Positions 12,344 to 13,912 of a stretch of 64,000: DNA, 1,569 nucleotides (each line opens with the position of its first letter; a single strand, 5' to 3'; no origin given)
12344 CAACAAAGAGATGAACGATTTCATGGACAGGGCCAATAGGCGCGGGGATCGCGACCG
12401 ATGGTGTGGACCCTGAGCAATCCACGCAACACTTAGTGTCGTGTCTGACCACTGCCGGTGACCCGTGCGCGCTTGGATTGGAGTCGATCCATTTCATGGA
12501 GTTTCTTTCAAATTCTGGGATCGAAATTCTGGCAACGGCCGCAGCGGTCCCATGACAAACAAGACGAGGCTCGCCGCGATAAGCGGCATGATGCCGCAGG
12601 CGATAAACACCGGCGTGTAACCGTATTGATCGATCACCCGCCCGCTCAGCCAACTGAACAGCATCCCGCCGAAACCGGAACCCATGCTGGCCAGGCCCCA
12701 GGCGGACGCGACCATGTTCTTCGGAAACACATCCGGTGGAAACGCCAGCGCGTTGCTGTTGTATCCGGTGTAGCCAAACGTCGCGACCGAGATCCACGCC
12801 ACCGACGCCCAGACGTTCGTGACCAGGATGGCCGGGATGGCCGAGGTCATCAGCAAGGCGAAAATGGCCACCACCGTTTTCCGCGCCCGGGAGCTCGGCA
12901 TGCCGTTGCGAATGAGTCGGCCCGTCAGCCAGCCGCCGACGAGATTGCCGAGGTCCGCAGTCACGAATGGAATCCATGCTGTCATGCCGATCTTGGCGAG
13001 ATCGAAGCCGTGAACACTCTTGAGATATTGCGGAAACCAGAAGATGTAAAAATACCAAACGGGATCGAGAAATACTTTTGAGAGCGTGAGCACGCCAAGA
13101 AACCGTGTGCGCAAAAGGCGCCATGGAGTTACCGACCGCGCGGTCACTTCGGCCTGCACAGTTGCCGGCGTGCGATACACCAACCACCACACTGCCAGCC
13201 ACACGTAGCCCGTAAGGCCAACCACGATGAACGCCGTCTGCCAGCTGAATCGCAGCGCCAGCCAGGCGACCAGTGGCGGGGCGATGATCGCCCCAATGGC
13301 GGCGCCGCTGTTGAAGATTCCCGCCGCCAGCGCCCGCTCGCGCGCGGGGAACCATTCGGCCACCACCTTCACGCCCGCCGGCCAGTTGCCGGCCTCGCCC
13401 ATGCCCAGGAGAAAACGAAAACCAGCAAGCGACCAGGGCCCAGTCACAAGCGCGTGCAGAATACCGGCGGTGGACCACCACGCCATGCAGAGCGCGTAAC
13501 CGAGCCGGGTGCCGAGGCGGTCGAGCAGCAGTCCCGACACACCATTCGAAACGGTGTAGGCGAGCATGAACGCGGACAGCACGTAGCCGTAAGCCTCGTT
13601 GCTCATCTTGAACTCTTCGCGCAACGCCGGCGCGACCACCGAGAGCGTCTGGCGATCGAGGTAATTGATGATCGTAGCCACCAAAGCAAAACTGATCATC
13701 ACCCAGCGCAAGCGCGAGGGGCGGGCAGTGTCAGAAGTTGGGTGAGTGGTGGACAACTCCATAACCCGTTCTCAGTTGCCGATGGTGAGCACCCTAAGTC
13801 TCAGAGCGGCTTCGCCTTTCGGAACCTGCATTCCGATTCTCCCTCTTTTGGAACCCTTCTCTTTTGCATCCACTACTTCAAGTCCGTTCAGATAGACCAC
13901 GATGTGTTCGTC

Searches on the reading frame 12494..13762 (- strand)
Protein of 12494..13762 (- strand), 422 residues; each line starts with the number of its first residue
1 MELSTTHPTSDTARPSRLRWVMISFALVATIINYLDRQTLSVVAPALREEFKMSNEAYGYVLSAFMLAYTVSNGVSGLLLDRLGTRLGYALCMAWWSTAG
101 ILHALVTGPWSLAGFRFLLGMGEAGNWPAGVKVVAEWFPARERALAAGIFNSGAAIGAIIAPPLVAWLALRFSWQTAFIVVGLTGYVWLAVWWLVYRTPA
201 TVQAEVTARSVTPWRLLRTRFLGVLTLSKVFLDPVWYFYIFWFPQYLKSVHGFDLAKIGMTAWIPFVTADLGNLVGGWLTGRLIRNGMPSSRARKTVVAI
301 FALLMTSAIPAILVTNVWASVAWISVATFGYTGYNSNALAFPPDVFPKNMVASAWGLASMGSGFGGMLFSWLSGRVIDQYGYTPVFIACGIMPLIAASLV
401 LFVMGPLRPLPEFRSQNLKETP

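Call 24: search_protein_families(library=pfam, proteins=[window:12494-13762:-], max_evalue=0.0001)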
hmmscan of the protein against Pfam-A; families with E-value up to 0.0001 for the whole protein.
window:12494-13762:- (422 aa): 1 family
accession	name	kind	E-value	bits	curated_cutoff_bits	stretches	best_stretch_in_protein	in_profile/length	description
PF07690.21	MFS_1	-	2.2e-57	195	33.4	2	27-285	2-267/347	Major Facilitator Superfamily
